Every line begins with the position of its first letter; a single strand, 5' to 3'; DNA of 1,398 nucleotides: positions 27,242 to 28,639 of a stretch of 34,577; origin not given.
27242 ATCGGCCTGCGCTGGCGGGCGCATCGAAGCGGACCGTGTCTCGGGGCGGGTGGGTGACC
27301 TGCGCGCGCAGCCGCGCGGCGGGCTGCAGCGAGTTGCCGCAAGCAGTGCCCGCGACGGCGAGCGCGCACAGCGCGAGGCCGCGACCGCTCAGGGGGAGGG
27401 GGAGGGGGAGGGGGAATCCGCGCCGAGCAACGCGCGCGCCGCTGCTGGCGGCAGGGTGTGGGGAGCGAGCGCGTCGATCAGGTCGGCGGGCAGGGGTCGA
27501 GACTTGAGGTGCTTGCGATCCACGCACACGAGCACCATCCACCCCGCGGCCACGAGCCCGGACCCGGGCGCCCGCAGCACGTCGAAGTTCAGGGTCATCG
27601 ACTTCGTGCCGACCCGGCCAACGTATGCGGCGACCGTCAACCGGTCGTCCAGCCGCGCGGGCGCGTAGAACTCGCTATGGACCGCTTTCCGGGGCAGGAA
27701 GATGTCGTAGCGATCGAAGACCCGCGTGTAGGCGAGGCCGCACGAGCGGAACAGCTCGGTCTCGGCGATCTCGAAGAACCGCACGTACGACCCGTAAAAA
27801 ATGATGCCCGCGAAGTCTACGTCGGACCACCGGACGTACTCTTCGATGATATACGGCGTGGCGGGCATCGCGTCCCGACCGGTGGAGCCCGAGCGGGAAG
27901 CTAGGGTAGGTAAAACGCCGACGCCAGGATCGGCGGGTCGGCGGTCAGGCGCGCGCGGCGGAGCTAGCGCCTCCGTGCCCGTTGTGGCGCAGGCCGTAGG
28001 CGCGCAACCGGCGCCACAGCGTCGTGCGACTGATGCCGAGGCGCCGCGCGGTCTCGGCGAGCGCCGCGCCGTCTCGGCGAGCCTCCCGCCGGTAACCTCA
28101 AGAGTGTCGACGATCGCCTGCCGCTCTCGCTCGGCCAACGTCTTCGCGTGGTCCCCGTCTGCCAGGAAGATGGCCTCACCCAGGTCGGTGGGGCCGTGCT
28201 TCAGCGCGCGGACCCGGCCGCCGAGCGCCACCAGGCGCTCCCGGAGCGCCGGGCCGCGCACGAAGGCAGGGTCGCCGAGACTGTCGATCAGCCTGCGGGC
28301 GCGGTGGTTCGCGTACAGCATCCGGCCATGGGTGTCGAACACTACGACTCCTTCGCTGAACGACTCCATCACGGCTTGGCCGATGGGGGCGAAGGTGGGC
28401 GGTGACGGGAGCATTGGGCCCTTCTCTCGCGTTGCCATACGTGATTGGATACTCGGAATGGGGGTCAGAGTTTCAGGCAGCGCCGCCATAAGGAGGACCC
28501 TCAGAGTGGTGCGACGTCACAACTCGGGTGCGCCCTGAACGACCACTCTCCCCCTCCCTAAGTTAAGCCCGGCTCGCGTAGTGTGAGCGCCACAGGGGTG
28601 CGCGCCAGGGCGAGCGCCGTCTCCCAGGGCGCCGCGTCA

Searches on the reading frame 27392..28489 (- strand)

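Call 75: search_protein_families(library=pfam, proteins=[window:27392-28489:-], max_evalue=0.0001)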
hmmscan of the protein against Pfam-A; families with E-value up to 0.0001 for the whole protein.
window:27392-28489:- (366 aa): 2 families
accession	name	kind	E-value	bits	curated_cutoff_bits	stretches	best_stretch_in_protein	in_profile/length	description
PF13279.12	4HBT_2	-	5.3e-12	46.7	25.5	1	219-341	1-122/122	Thioesterase-like superfamily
PF03061.28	4HBT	-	1.1e-08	35.7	20.6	1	228-308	2-74/79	Thioesterase superfamily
